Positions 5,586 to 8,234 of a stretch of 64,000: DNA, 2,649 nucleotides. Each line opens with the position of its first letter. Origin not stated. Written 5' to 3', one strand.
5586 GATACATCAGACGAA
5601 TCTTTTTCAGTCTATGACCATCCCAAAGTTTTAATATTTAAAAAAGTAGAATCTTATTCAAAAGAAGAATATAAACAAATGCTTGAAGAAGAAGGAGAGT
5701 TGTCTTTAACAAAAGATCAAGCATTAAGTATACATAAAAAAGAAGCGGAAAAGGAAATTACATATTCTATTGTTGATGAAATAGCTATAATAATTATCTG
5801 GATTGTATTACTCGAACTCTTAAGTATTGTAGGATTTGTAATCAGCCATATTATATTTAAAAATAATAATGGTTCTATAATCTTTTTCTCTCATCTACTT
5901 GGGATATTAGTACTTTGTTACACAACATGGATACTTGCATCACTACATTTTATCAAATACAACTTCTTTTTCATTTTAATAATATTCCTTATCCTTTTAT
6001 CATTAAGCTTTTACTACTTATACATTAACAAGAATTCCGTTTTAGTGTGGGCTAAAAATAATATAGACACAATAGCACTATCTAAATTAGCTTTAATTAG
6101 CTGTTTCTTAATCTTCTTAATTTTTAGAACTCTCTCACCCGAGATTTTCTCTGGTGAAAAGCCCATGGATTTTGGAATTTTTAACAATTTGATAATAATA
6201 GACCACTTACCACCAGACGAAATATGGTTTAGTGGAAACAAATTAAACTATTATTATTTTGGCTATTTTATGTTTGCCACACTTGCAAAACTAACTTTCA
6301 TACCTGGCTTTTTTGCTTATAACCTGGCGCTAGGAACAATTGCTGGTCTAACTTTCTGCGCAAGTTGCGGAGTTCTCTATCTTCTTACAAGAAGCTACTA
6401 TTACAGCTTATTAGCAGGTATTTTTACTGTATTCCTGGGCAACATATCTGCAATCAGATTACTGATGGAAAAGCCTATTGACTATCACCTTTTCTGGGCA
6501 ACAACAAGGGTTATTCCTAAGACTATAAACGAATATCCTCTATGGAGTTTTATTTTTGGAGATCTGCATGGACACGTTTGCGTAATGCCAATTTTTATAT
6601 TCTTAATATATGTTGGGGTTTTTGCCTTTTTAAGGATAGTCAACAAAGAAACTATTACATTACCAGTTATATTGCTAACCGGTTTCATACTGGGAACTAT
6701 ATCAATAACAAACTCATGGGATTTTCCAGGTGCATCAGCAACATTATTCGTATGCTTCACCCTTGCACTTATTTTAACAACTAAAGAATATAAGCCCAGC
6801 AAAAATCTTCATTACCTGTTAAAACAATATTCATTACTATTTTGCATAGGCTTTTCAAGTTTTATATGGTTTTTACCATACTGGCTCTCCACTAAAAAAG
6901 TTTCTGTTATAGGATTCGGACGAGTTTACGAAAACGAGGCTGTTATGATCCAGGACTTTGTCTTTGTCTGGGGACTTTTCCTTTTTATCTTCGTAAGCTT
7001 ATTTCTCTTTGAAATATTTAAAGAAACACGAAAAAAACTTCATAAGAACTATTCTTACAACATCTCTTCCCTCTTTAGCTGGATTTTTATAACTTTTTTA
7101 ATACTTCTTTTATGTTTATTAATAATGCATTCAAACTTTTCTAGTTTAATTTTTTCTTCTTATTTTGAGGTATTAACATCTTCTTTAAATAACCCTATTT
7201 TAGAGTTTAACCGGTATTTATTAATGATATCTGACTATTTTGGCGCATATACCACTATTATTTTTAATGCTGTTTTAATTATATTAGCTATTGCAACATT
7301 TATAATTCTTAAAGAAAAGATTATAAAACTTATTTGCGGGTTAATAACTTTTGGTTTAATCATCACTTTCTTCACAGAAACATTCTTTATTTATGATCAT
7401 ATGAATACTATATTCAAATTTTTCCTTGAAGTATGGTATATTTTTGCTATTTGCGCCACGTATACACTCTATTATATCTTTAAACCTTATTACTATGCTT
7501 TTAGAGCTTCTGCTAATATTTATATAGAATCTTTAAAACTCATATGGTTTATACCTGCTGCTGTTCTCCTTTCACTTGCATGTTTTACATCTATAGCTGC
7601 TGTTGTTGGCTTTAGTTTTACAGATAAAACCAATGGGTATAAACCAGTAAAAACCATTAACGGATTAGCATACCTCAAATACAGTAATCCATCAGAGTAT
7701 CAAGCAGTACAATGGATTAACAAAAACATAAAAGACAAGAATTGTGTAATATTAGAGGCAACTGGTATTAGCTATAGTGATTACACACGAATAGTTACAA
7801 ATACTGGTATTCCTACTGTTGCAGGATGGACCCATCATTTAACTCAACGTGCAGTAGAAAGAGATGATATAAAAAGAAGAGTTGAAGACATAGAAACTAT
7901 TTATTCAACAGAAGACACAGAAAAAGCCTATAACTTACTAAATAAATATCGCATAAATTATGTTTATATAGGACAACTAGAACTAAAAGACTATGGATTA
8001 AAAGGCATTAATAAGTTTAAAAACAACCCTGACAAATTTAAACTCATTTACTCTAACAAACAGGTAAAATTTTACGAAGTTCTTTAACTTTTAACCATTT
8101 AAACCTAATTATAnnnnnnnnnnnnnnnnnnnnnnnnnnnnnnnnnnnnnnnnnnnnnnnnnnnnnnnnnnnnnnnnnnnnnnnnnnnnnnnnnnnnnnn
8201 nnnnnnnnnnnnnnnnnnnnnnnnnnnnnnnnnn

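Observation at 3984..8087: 1367-aa polytopic protein combining an ArnT/PMT-like N-terminal module, a YYYxG (DUF2298/Chlor_Arch_YYY-like) core and a soluble C-terminal domain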

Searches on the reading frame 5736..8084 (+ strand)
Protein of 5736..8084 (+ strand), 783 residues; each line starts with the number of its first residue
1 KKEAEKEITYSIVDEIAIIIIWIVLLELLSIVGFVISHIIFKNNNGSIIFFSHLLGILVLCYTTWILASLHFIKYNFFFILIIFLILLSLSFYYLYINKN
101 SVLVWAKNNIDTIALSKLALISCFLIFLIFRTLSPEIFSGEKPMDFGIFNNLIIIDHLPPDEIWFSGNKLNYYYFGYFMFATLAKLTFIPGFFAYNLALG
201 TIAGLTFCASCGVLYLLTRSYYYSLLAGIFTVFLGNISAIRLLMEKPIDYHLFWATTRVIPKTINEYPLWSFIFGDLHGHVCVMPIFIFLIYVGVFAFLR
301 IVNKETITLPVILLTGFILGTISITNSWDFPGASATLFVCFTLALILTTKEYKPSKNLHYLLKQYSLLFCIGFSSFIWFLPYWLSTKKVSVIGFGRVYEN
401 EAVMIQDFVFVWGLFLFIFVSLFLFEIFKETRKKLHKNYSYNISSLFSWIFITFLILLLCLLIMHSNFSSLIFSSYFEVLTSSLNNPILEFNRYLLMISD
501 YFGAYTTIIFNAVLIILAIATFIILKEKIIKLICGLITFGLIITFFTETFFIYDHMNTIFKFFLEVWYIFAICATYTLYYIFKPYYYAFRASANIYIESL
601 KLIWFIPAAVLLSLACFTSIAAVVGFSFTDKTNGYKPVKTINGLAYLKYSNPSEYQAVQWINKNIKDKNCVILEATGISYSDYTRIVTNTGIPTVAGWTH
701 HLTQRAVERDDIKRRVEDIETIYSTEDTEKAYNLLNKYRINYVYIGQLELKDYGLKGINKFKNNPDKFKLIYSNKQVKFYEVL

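Call 31: predict_structure(alignment_id=A2)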
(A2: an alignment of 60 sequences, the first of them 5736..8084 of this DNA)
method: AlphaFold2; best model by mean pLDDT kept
length: 783 residues; sequences in the alignment: 60
mean_pLDDT: 92.5   pTM: 0.94
mean pLDDT of the five models: 92.5, 92.0, 91.6, 90.9, 89.7
residues with pLDDT >= 90: 621; 70-90: 133; 50-70: 26; < 50: 3
segments of 3 or more residues with pLDDT < 50: 1-3
pLDDT, mean of each block of 10 residues (from residue 1): 63 96 98 97 89 99 98 98 99 98 96 98 98 87 93 96 95 96 98 97 99 97 98 97 94 94 93 92 98 98 96 98 95 97 96 92 97 98 84 85 93 97 93 92 87 86 79 73 64 74 86 97 96 98 96 91 97 97 68 81 93 98 92 80 90 93 93 91 92 94 91 97 98 98 97 93 97 96 97
secondary structure, 60 per line:
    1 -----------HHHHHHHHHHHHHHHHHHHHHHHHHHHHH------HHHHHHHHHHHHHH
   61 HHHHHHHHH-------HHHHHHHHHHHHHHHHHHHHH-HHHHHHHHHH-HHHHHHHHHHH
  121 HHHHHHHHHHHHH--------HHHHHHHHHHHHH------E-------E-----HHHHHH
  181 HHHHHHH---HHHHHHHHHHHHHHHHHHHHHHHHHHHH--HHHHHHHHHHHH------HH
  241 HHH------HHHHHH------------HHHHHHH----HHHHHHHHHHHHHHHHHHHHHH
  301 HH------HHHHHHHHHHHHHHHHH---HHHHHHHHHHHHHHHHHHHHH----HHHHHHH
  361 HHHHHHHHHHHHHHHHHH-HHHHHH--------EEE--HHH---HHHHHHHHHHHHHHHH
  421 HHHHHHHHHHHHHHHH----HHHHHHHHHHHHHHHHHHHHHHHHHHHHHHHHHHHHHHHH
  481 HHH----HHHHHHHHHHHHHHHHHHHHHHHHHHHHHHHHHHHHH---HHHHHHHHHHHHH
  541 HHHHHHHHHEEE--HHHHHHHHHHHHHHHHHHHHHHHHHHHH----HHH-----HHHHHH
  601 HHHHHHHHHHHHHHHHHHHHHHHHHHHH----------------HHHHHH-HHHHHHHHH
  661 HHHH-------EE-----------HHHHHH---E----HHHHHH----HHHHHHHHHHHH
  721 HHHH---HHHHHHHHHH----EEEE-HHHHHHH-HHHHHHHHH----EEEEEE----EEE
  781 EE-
elements in order (helices of 4 or more, strands of 3 or more residues): H12-40 H47-69 H77-97 H99-108 H110-133 H142-154 H175-187 H191-218 H221-232 H239-243 H250-255 H268-274 H279-302 H309-325 H329-349 H354-378 H380-385 E394-396 H405-436 H441-483 H488-524 H528-549 E550-552 H555-582 H595-628 H645-650 H652-664 H685-690 H699-704 H709-724 H728-737 E742-745 H747-753 H755-763 E768-773 E778-782

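Call 36: fold_search(model_id=the predicted structure, library=pdb)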
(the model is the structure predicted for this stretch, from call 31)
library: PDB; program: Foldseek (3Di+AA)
matches with E <= 10: 142; with E <= 0.001: 7
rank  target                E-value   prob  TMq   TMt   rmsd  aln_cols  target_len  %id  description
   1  7zlg_A                2.0e-06  1.00  0.33  0.37  18.8       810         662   12  Cryo-EM structure of C-mannosyltransferase CeDPY19, in complex with acceptor peptide and bound to CMT2-Fab and anti-Fa (released 2023-01-11)
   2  7zlh_A                2.7e-06  1.00  0.32  0.36  19.4       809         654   12  Cryo-EM structure of C-mannosyltransferase CeDPY19, in apo state, bound to CMT2-Fab and anti-Fab nanobody (released 2023-01-11)
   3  7zli_A                6.3e-06  1.00  0.33  0.38  19.1       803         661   11  Cryo-EM structure of C-mannosyltransferase CeDPY19, in complex with Dol25-P-Man and bound to CMT2-Fab and anti-Fab nan (released 2023-01-11)
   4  7e9s_A                6.0e-05  1.00  0.32  0.30  16.6       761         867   10  Archaeal oligosaccharyltransferase AglB from Archaeoglobus fulgidus in complex with an inhibitory peptide and a dolich (released 2021-09-08)
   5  8if8_C                9.6e-05  1.00  0.46  0.58  13.8       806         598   10  Arabinosyltransferase AftA (released 2023-05-31)
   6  8b6l_I                2.0e-04  1.00  0.36  0.40  15.8       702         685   11  Subtomogram average of the human Sec61-TRAP-OSTA-translocon (released 2022-12-07)
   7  8pn9_A                4.1e-04  1.00  0.38  0.44  17.1       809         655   10  Structure of human oligosaccharyltransferase OST-A complex bound to NGI-1 (released 2024-05-08)
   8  5ogl_A                5.8e-03  1.00  0.33  0.36  17.5       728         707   11  Structure of bacterial oligosaccharyltransferase PglB in complex with an acceptor peptide and an lipid-linked oligosac (released 2017-10-25)
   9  3vu0_A                1.7e-02  1.00  0.12  0.52   5.3       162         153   15  Crystal structure of the C-terminal globular domain of oligosaccharyltransferase (AfAglB-S2, AF_0040, O30195_ARCFU) fr (released 2013-01-23)
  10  3vu0_C                2.7e-02  1.00  0.12  0.53   4.9       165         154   14  Crystal structure of the C-terminal globular domain of oligosaccharyltransferase (AfAglB-S2, AF_0040, O30195_ARCFU) fr (released 2013-01-23)
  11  3vgp                  8.2e-02  1.00  0.11  0.43   6.3       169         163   12  Crystal structure of the C-terminal globular domain of oligosaccharyltransferase (AF_0329) from Archaeoglobus fulgidus (released 2012-07-04)
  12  3vu0_B                8.8e-02  1.00  0.12  0.51   4.8       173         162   14  Crystal structure of the C-terminal globular domain of oligosaccharyltransferase (AfAglB-S2, AF_0040, O30195_ARCFU) fr (released 2013-01-23)
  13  6qxa_B                1.6e-01  0.09  0.09  0.10  28.1       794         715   10  Structure of membrane bound pyrophosphatase from Thermotoga maritima in complex with imidodiphosphate and N-[(2-amino- (released 2019-04-10)
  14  6p25_B                2.4e-01  0.99  0.22  0.25   5.4       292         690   12  Structure of S. cerevisiae protein O-mannosyltransferase Pmt1-Pmt2 complex bound to the sugar donor and a peptide acce (released 2019-07-10)
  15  6wby                  3.5e-01  0.90  0.35  0.24  10.7       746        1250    8  Single-Particle Cryo-EM Structure of Arabinofuranosyltransferase AftD from Mycobacteria, Mutant R1389S Class 2 (released 2020-05-13)
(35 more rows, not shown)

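Call 80: search_protein_representatives(protein=window:5736-8084:+)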
Query: 783 residues. Proteins with E-value up to 0.001 (for the whole library): 6011; up to 1e-10: 4445; up to 1e-30: 1785. The best 150 are listed.
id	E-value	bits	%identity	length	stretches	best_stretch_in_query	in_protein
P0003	5.2e-256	868.4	54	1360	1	3-783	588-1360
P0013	3.9e-221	753.1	52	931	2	9-454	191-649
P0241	2.7e-104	366.7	35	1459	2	16-453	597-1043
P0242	2.6e-102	360.1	35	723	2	20-437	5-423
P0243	1.2e-99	351.4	30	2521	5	15-342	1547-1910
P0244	4.0e-99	349.6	28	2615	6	16-239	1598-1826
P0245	1.1e-98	348.2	36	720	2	19-436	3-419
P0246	4.4e-95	336.2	34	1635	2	20-433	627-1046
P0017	4.4e-94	332.9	35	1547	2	18-423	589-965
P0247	3.2e-92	326.8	34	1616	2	18-421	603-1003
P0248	7.7e-92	325.5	32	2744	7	116-423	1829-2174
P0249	6.3e-91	322.5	29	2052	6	96-333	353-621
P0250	7.3e-91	322.3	31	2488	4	21-358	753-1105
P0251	1.3e-90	321.4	32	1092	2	14-421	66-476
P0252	6.2e-90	319.2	32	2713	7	20-217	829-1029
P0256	2.0e-86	307.6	33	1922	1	19-782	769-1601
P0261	1.5e-82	294.8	33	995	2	18-418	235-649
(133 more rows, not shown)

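Call 86: search_protein_families(library=pfam, proteins=[P0248, P0243, P0256, P0261], max_evalue=0.001)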
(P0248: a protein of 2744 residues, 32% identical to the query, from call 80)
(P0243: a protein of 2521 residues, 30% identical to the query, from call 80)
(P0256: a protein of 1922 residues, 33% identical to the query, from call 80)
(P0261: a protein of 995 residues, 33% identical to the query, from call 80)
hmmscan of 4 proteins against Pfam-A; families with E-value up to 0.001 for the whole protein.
P0248 (2744 aa): 13 families
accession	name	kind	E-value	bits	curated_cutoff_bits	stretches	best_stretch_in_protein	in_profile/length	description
PF10060.15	DUF2298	-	1.6e-229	763.3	27.8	2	1753-2299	1-488/488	Uncharacterized membrane protein (DUF2298)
PF07719.23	TPR_2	-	3.7e-13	48.9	27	1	2698-2729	2-33/34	Tetratricopeptide repeat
PF00515.34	TPR_1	-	1.4e-12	47.3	27.8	0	2666-2693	4-31/34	Tetratricopeptide repeat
PF13181.12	TPR_8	-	1.7e-12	46.9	25.7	1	2665-2694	3-32/34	Tetratricopeptide repeat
PF14559.12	TPR_19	-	1.4e-10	41.8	25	2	2584-2629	13-58/68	Tetratricopeptide repeat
PF13414.12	TPR_11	-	3.6e-10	39.8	26.8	1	2673-2711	4-42/42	TPR repeat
PF13431.12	TPR_17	-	7.7e-10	38.7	24.4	0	2686-2717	2-33/34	Tetratricopeptide repeat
PF13432.12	TPR_16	-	2.8e-09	37.7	32.7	1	2668-2730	2-64/65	Tetratricopeptide repeat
PF13428.12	TPR_14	-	2.4e-07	31.2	23.5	0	2698-2730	2-34/44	Tetratricopeptide repeat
PF13424.12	TPR_12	-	3.1e-07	30.9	30.1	1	2665-2727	5-75/77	Tetratricopeptide repeat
PF12895.13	ANAPC3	-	1.4e-06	28.9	27.2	0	2589-2655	15-81/82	Anaphase-promoting complex, cyclosome, subunit 3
PF14561.12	TPR_20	-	7.9e-06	26.5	25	0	2580-2621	6-47/90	Tetratricopeptide repeat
PF13371.12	TPR_9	-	3.1e-05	24.3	35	1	2674-2740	6-72/73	Tetratricopeptide repeat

P0243 (2521 aa): 15 families
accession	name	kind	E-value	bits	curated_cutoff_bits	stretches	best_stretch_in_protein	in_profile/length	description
PF10060.15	DUF2298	-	3.8e-213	709.3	27.8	2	735-1275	4-488/488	Uncharacterized membrane protein (DUF2298)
PF13432.12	TPR_16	-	2.6e-15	56.9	32.7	2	2378-2439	3-64/65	Tetratricopeptide repeat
PF14559.12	TPR_19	-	4.3e-15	56.2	25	1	2383-2445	2-64/68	Tetratricopeptide repeat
PF07719.23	TPR_2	-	8.3e-15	54.1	27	1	2410-2438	5-33/34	Tetratricopeptide repeat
PF13181.12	TPR_8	-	2.5e-14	52.6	25.7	1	2408-2437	3-32/34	Tetratricopeptide repeat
PF13414.12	TPR_11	-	2.9e-12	46.5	26.8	0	2379-2415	1-37/42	TPR repeat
PF13428.12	TPR_14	-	3.3e-12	46.2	23.5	1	2377-2414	6-43/44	Tetratricopeptide repeat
PF13424.12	TPR_12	-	4.4e-11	43.3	30.1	2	2410-2468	7-74/77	Tetratricopeptide repeat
PF13431.12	TPR_17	-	6.2e-11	42.1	24.4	0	2396-2427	3-34/34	Tetratricopeptide repeat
PF00515.34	TPR_1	-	2.8e-10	40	27.8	0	2412-2438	7-33/34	Tetratricopeptide repeat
PF13176.12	TPR_7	-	2.7e-09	36.8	27.9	0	2410-2438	3-31/36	Tetratricopeptide repeat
PF12895.13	ANAPC3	-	4.7e-09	36.8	27.2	1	2355-2431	6-81/82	Anaphase-promoting complex, cyclosome, subunit 3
PF13174.12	TPR_6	-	0.00021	22.2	26.3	0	2382-2404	10-32/33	Tetratricopeptide repeat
PF14561.12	TPR_20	-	0.00064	20.4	25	0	2353-2392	3-42/90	Tetratricopeptide repeat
PF07721.20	TPR_4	-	0.00091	20.1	27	0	2408-2431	3-26/26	Tetratricopeptide repeat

P0256 (1922 aa): 11 families
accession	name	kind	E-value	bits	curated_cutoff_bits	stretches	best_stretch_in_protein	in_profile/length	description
PF10060.15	DUF2298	-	4.6e-85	286.9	27.8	1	811-1375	2-488/488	Uncharacterized membrane protein (DUF2298)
PF01436.27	NHL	-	3.2e-39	131.5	20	3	1793-1820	1-28/28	NHL repeat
PF13231.12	PMT_2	-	7.4e-13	49.5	26.1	1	100-219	25-143/160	Dolichyl-phosphate-mannose-protein mannosyltransferase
PF08450.18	SGL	-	8.9e-12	45.6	26.3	1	1641-1718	138-218/246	SMP-30/Gluconolactonase/LRE-like region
PF25021.1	TEN_NHL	-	1.2e-11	44.7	27.1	0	1637-1664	330-357/357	Teneurin NHL domain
PF24684.1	Vgb_lyase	-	1.2e-09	37.8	50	1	1794-1872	13-87/290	Virginiamycin B lyase family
PF02366.24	PMT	-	5.4e-08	33.1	22.7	1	99-243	85-226/245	Dolichyl-phosphate-mannose-protein mannosyltransferase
PF22701.2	Mala_s_1-like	-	1.7e-07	31.7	27.5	0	1739-1807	87-143/195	Mal s 1 allergenic protein-like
PF00335.26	Tetraspanin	-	3.3e-05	24.1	32.1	1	234-340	6-105/225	Tetraspanin family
PF13449.12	Phytase-like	-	0.00026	21.4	27.6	0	1846-1887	74-115/284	Esterase-like activity of phytase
PF23500.1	DUF7133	-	0.00071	19.4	27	0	1639-1661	331-353/385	Domain of unknown function (DUF7133)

P0261 (995 aa): 1 family
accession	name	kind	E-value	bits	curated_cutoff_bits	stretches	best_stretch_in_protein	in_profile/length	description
PF10060.15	DUF2298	-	1.5e-78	265.3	27.8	1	277-770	2-488/488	Uncharacterized membrane protein (DUF2298)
